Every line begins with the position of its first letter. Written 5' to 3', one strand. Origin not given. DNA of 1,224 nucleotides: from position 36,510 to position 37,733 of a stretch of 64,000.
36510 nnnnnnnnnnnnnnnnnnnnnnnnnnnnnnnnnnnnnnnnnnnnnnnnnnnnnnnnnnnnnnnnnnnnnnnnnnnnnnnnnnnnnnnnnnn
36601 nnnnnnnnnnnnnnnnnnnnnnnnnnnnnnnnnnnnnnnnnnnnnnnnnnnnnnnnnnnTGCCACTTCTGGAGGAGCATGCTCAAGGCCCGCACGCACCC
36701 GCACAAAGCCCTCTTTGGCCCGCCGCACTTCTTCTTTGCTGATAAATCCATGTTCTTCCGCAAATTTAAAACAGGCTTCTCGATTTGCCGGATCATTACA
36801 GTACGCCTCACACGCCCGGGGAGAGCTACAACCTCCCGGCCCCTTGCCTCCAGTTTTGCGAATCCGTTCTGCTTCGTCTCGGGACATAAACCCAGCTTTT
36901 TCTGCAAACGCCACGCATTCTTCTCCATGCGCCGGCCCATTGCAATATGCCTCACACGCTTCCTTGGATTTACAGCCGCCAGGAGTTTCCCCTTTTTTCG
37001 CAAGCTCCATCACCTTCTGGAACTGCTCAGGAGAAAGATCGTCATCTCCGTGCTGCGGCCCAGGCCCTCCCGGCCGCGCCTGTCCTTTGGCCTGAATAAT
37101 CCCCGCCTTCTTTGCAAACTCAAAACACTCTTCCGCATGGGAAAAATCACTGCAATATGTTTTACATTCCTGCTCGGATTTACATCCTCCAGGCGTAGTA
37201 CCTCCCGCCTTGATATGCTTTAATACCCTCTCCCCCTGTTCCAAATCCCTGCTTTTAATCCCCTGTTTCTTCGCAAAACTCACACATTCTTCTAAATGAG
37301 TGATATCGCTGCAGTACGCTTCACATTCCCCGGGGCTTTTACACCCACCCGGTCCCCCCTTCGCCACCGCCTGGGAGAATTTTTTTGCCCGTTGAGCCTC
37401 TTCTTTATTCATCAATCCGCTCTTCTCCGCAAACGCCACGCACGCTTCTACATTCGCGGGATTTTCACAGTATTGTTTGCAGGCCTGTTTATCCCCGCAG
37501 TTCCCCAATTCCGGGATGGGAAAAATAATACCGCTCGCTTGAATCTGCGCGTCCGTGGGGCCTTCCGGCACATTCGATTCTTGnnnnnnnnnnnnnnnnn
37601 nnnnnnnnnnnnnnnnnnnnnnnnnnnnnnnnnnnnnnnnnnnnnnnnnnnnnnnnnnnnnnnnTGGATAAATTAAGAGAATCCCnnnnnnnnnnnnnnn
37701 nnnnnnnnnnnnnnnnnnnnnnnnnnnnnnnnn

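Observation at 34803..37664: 953-aa secreted protein built from two new-looking tandem cysteine modules and collagen-like/QN-rich/polyproline low-complexity regions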

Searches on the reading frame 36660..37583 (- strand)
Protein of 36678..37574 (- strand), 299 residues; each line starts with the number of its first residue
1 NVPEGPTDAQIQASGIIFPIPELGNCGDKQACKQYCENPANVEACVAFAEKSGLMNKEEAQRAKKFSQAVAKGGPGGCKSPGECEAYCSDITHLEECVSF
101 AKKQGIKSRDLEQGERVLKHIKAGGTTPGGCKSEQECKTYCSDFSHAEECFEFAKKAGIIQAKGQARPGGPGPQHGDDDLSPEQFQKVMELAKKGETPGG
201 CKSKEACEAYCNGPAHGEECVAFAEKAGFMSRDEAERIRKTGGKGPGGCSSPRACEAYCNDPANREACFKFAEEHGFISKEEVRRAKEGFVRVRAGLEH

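Call 6: find_homologous_proteins(query=window:36678-37574:-)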
Query seq(299 aa) (299 aa): 424 proteins with E <= 0.001 among 1162 candidates; the best 120 are listed.
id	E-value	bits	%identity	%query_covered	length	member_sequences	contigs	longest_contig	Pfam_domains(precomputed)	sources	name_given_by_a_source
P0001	3.9e-125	436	42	91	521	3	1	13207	-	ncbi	-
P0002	8.0e-115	402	35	96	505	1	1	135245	-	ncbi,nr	ncbi:hypothetical protein MYX06_01060 [Patescibacteria group bacterium AH-259-L05]|nr:hypothetical p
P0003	5.0e-112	393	35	96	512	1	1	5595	-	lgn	-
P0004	1.8e-110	387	44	96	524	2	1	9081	-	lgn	-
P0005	1.3e-109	385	35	96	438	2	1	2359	-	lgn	-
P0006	2.0e-108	381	45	96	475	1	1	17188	-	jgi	-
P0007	3.7e-108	380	57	98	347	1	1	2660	PF27403.1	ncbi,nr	ncbi:MAG: hypothetical protein HYW38_01280, partial [Candidatus Colwellbacteria bacterium]|nr:hypoth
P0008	7.6e-105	369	39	96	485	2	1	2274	-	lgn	-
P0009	7.8e-105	369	47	93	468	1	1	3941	-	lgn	-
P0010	3.4e-103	363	41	96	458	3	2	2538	-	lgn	-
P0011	1.1e-102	362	54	98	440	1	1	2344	-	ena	-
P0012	9.7e-101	355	41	91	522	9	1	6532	-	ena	-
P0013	2.0e-100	354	43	91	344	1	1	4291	PF25052.2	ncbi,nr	ncbi:hypothetical protein HY227_01110, partial [Candidatus Wolfebacteria bacterium]|nr:hypothetical 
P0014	7.5e-100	352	44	92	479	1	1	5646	-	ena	-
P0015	1.1e-99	352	44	97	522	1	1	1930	-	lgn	-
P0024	1.9e-93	331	40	95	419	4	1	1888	PF25052.2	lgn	-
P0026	4.4e-92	327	37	95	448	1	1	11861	PF07127.17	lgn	-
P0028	6.4e-91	323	41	92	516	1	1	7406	PF25052.2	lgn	-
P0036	1.2e-87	312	41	97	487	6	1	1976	PF25052.2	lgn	-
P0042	7.5e-84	300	42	97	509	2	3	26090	-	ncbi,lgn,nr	ncbi:MAG: YppG family protein [Patescibacteria group bacterium]|nr:YppG family protein [Patescibacte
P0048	7.1e-82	293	47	96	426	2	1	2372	PF25052.2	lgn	-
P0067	5.2e-77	277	42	95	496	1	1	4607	PF20787.3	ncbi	-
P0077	1.6e-76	276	45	94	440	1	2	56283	PF25052.2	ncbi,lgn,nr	ncbi:MAG: hypothetical protein HYS89_01065 [Candidatus Colwellbacteria bacterium]|nr:hypothetical pr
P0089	4.0e-75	271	43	98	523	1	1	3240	PF25052.2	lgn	-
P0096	2.7e-74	269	38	96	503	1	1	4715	PF25052.2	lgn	-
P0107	3.7e-73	265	37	92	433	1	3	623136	-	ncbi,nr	ncbi:MAG: hypothetical protein PHQ66_00575 [Candidatus Nanoarchaeia archaeon]|nr:hypothetical protei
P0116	2.8e-72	262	38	93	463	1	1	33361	-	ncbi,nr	ncbi:MAG: hypothetical protein HY361_03030 [Candidatus Aenigmarchaeota archaeon]|nr:hypothetical pro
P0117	3.0e-72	262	43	96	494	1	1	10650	PF25052.2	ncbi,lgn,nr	ncbi:MAG: hypothetical protein Q8P39_03805 [Candidatus Yanofskybacteria bacterium]|nr:hypothetical p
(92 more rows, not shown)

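Call 8: search_protein_families(library=pfam, proteins=[P0007, P0013, P0077, P0117, P0067, P0026, P0042], max_evalue=0.1)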
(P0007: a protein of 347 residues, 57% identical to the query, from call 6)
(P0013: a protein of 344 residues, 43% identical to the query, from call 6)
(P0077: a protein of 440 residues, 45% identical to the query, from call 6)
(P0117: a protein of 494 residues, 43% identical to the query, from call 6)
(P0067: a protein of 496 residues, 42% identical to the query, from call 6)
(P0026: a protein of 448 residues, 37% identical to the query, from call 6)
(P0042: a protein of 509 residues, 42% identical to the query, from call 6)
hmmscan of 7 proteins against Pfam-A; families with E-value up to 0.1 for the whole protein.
P0007 (347 aa): 1 family
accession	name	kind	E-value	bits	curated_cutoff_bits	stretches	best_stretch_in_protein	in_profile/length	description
PF25052.1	AtDEF-like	-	0.0014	19.3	25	0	20-81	9-71/79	Defensin-like family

P0013 (344 aa): 5 families
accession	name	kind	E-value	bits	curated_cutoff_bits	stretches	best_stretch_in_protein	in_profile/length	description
PF25052.1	AtDEF-like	-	5.3e-08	33.5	25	1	24-75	13-71/79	Defensin-like family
PF07127.16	Nodulin_late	-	0.004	17.9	30.4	0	46-71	26-50/54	Late nodulin domain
PF03010.19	GP4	-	0.024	15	22.6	0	12-61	6-55/152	GP4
PF21680.2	GIDA_C_1st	-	0.057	14.6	24.7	0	57-87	5-35/96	tRNA modifying enzyme MnmG/GidA C-terminal helical domain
PF08438.16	YGR210-like_G4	-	0.06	14.2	24.7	0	109-175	25-78/108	Obg-like GTPase YGR210-like, G4 motif-containing domain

P0077 (440 aa): 3 families
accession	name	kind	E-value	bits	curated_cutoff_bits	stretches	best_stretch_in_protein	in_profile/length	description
PF25052.1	AtDEF-like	-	3.6e-06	27.6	25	1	3-66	5-72/79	Defensin-like family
PF07127.16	Nodulin_late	-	0.044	14.6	30.4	0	37-60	27-49/54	Late nodulin domain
PF05968.16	Bacillus_PapR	-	0.093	13.5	27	0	1-13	1-13/48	Bacillus PapR protein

P0117 (494 aa): 1 family
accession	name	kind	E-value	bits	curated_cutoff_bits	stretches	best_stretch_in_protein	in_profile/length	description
PF25052.1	AtDEF-like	-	2.1e-06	28.3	25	0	135-158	39-65/79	Defensin-like family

P0067 (496 aa): 5 families
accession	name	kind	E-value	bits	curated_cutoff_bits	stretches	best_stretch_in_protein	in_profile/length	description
PF20787.2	SPP1_GP23-1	-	1.8e-06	28.2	27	0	258-277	18-37/47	SPP1 phage GP23.1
PF14657.12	Arm-DNA-bind_4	-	0.018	15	22.3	0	267-284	23-40/47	Arm DNA-binding domain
PF10415.14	FumaraseC_C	-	0.02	15.8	32.5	0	263-281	31-49/54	Fumarase C C-terminus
PF17944.6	Arg_decarbox_C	-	0.024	15.6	23.3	0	256-288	14-47/51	Arginine decarboxylase C-terminal helical extension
PF10925.13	DUF2680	-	0.069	13.7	25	0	309-335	20-46/57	Protein of unknown function (DUF2680)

P0026 (448 aa): 3 families
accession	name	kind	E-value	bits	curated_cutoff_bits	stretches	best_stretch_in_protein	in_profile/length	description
PF07127.16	Nodulin_late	-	2e-05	25.3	30.4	1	10-60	6-50/54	Late nodulin domain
PF00450.28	Peptidase_S10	-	0.049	13.4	21.9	0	204-330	184-293/420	Serine carboxypeptidase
PF25052.1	AtDEF-like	-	0.081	13.7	25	1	6-62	6-69/79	Defensin-like family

P0042 (509 aa): 1 family
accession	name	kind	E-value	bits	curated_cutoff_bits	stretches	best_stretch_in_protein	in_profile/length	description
PF25052.1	AtDEF-like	-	0.00084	20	25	0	142-168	34-60/79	Defensin-like family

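Call 32: find_encoding_contigs(protein=P0107, flank=8000, max_places=2)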
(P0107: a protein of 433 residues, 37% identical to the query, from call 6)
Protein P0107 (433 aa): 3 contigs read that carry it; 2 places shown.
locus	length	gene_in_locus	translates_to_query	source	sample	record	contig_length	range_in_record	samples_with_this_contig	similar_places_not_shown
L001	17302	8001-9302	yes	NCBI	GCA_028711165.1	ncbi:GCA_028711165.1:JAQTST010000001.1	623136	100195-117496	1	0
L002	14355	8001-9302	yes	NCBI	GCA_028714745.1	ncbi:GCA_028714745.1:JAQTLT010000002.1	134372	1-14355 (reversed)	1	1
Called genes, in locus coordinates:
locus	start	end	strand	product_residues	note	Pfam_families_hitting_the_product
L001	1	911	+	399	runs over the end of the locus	PF01637:ATPase_2 (weak), PF13191:AAA_16, PF00004:AAA (weak), PF13401:AAA_22, PF22606:Cdc6-ORC-like_ATPase_lid (weak), PF22703:Cdc6_lid, PF09079:WHD_Cdc6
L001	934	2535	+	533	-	PF00149:Metallophos, PF04042:DNA_pol_E_B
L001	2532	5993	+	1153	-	PF03833:PolC_DP2_N, PF24844:PolC_DP2_central, PF24846:PolC_DP2_cat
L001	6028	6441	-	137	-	-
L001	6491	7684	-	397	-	PF01970:TctA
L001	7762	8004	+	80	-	-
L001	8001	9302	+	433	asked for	-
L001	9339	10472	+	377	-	PF00579:tRNA-synt_1b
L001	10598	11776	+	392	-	PF04055:Radical_SAM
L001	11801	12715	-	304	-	PF03193:RsgA_GTPase (faint), PF01926:MMR_HSR1, PF02824:TGS (weak)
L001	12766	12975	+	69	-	-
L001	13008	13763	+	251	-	PF07091:FmrO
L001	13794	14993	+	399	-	PF00675:Peptidase_M16, PF05193:Peptidase_M16_C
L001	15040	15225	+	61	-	-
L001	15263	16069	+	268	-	PF00491:Arginase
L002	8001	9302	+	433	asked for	-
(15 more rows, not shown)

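Call 37: predict_structure(alignment_id=A1)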
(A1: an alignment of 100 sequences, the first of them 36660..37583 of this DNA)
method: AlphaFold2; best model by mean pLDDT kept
length: 308 residues; sequences in the alignment: 100
mean_pLDDT: 87.9   pTM: 0.76
mean pLDDT of the five models: 87.9, 87.7, 87.6, 86.5, 85.9
residues with pLDDT >= 90: 216; 70-90: 62; 50-70: 10; < 50: 20
segments of 3 or more residues with pLDDT < 50: 1-6, 168-180
pLDDT, mean of each block of 10 residues (from residue 1): 45 76 94 93 93 90 90 94 93 97 94 93 98 95 94 95 63 44 84 96 95 90 96 95 93 89 94 95 93 84 75
secondary structure, 60 per line:
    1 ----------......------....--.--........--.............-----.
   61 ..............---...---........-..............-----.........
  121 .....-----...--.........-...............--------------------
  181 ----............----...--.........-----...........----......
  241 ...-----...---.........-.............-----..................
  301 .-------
elements in order: H11-16 H32-39 H42-54 H60-74 H84-91 H94-106 H112-125 H137-144 H147-160 H185-196 H207-214 H220-230 H235-243 H255-263 H265-277 H283-301

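Call 41: find_related_loci(query=A1, collection=genome_contigs, flank=4000)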
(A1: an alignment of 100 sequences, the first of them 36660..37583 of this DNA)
Query A1 (308 aa) in genome_contigs; peptide patterns used: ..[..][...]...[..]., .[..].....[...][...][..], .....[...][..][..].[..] (x = any residue, [..] = any of these).
432 stretches matched a pattern; 387 encode a relative of the query (tblastn E <= 1e-3); the best 80 are kept; 80 distinct loci.
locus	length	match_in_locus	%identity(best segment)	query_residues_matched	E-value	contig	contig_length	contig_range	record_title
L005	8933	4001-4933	75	1-308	4e-153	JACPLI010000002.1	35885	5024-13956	MAG: Candidatus Liptonbacteria bacterium isolate NC_groundwater_517_Ag_S-0.1um_55_12 S35_SO-1_scaffold_85029, whole geno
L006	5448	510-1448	69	1-308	4e-142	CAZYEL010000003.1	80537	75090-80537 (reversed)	MAG TPA_asm: uncultured Candidatus Saccharibacteria bacterium isolate binchicken_co227_1009 genome assembly, contig: NOD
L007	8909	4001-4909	62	9-308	2e-126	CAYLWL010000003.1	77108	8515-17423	MAG TPA_asm: uncultured Candidatus Saccharibacteria bacterium isolate binchicken_co227_1182 genome assembly, contig: NOD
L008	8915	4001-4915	59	1-308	2e-123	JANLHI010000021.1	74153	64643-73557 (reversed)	MAG: Patescibacteria group bacterium isolate P6-13 k99_82333, whole genome shotgun sequence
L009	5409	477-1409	58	2-307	4e-120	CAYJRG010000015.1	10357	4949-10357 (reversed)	MAG TPA_asm: uncultured Candidatus Saccharibacteria bacterium isolate ERP125453_co1_239 genome assembly, contig: NODE_75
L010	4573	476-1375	59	8-308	2e-121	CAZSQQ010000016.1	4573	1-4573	MAG TPA_asm: uncultured Candidatus Saccharibacteria bacterium isolate binchicken_co227_162 genome assembly, contig: NODE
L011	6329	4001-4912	57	4-308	1e-117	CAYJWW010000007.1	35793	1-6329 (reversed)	MAG TPA_asm: uncultured Candidatus Saccharibacteria bacterium isolate ERP125453_co1_514 genome assembly, contig: NODE_93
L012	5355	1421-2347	59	6-307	6e-115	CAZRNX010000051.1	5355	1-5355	MAG TPA_asm: uncultured Candidatus Saccharibacteria bacterium isolate SRP124282_co8_23 genome assembly, contig: NODE_464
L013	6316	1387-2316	56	1-308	3e-114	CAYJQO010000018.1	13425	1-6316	MAG TPA_asm: uncultured Candidatus Saccharibacteria bacterium isolate ERP125453_co1_264 genome assembly, contig: NODE_49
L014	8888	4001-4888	57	10-308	1e-113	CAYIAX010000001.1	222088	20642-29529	MAG TPA_asm: uncultured Candidatus Saccharibacteria bacterium isolate ERP119705_co18_243 genome assembly, contig: NODE_2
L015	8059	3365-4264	56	10-308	3e-112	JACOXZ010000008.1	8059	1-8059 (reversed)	MAG: Candidatus Liptonbacteria bacterium isolate NC_groundwater_166_Ag_S-0.1um_47_12 S4_GD2017_2_S1_scaffold_6314, whole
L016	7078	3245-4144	54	2-308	8e-112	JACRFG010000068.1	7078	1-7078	MAG: Candidatus Jorgensenbacteria bacterium isolate NC_groundwater_1719_Pr3_B-0.1um_43_9 SR-2_scaffold_141_2690165, whol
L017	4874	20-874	56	18-308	3e-111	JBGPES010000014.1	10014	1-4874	MAG: Candidatus Paceibacteria bacterium isolate OBJ_0618_7090110_85 k141_935848_length_10014_cov_8.0000, whole genome sh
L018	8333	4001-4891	55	9-308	2e-107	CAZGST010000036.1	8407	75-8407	MAG TPA_asm: uncultured Candidatus Saccharibacteria bacterium isolate SRP124282_co6_148 genome assembly, contig: NODE_22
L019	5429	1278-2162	55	10-307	2e-107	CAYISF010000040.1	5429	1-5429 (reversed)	MAG TPA_asm: uncultured Candidatus Saccharibacteria bacterium isolate ERP119705_co3_578 genome assembly, contig: NODE_20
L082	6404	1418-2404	40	14-307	3e-75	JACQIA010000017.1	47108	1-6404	MAG: Candidatus Aenigmatarchaeota archaeon isolate NC_groundwater_1113_Ag_S-0.1um_37_102 S_p1_S3_coassembly_k141_477891,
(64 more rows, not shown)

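Call 44: fold_search(model_id=the predicted structure, library=pdb)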
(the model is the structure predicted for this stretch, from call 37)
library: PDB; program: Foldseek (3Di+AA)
matches with E <= 10: 51; with E <= 0.001: 0
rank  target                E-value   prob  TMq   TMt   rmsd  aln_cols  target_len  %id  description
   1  9i05_Xh               7.0e-01  0.11  0.15  0.12  18.5       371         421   12  Cryo-EM structure of the large subunit of the mitochondrial ribosome from Toxoplasma gondii (released 2025-06-11)
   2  7yg2_M                1.2e+00  0.06  0.12  0.14  20.0       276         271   13  Cryo-EM structure of human IgM-Fc in complex with the J chain and the DBL domain of DBLMSP2 (released 2023-03-29)
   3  8a22_AM               1.9e+00  0.06  0.14  0.11  15.3       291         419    9  Structure of the mitochondrial ribosome from Polytomella magna (released 2022-11-16)
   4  5sv0_F                2.4e+00  0.06  0.13  0.17  28.9       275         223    9  Structure of the ExbB/ExbD complex from E. coli at pH 7.0 (released 2016-09-28)
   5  6ork_B                3.0e+00  0.06  0.18  0.20  14.1       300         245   13  Crystal structure of Sel1 repeat protein from Oxalobacter formigenes (released 2020-05-06)
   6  4g9q                  3.0e+00  0.03  0.10  0.12  16.6       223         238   11  Crystal structure of a 4-carboxymuconolactone decarboxylase (released 2012-08-15)
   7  4eba_D                3.3e+00  0.10  0.20  0.13  11.9       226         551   10  Crystal structure of the Rna14-Rna15 complex (released 2012-05-02)
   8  9gyt_1v               3.4e+00  0.06  0.18  0.14  23.5       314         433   12  High resolution structure of B. oleracea mitoribosome (released 2025-10-15)
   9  3eij_A                3.4e+00  0.04  0.14  0.15  15.9       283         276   13  Crystal structure of Pdcd4 (released 2009-02-17)
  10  6ok3_B                3.8e+00  0.04  0.15  0.11  16.8       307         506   16  Crystal structure of Sel1 repeat protein from Oxalobacter formigenes (released 2020-04-15)
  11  7d7q_B                3.8e+00  0.03  0.13  0.13  19.2       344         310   11  Crystal structure of the transmembrane domain and linker region of Salpingoeca rosetta rhodopsin phosphodiesterase (released 2020-11-18)
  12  8a22_AL               3.9e+00  0.04  0.14  0.12  16.6       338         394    8  Structure of the mitochondrial ribosome from Polytomella magna (released 2022-11-16)
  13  8a22_AN               4.7e+00  0.03  0.12  0.11  18.4       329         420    9  Structure of the mitochondrial ribosome from Polytomella magna (released 2022-11-16)
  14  8hkc_E                5.2e+00  0.02  0.14  0.15  27.1       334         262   13  Cryo-EM structure of E. coli RNAP sigma32 complex (released 2023-05-31)
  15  8fny_A                5.5e+00  0.02  0.14  0.10  19.3       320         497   14  Nucleotide-bound structure of a functional construct of eukaryotic elongation factor 2 kinase. (released 2023-05-03)
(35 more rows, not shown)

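Call 77: search_protein_families(library=pfam, proteins=[L082:3462-3935:-, L082:4476-4982:+, L082:5046-5534:-], max_evalue=0.01)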
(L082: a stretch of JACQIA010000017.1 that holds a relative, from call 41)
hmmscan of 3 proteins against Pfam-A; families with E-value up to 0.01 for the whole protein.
L082:3462-3935:- (157 aa): 1 family
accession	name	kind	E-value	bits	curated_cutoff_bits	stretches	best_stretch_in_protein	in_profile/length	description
PF00565.23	SNase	-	4.6e-11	43.6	21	1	59-133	1-78/107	Staphylococcal nuclease homologue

L082:4476-4982:+ (168 aa): 1 family
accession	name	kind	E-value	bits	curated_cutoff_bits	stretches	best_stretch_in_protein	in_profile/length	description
PF03073.20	TspO_MBR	-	6e-52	175.7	24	1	20-163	1-144/145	TspO/MBR family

L082:5046-5534:- (162 aa): 1 family
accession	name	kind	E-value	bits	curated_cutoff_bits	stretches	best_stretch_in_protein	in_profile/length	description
PF01850.27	PIN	-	1.8e-10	41.9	23.6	1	22-147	2-119/120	PIN domain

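Call 82: find_encoding_contigs(protein=P0116, flank=7000, max_places=1)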
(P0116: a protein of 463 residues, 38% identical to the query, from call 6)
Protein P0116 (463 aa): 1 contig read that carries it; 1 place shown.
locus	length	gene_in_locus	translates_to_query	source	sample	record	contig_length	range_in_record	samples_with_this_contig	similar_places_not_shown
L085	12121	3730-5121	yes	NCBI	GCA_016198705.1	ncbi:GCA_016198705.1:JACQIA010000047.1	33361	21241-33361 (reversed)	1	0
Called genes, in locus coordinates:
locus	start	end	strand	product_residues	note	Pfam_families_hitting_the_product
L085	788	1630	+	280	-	PF14528:LAGLIDADG_3 (weak)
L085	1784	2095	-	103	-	PF00355:Rieske, PF13806:Rieske_2 (weak), PF22543:Rieske_4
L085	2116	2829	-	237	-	PF02683:DsbD_TM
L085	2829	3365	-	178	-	-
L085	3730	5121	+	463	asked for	-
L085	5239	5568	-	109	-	PF03819:MazG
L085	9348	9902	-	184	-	PF00702:Hydrolase (weak), PF13419:HAD_2, PF13242:Hydrolase_like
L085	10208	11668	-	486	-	-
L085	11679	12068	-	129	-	PF21485:IF5A-like_N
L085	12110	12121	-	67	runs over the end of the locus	PF00808:CBFD_NFYB_HMF (weak)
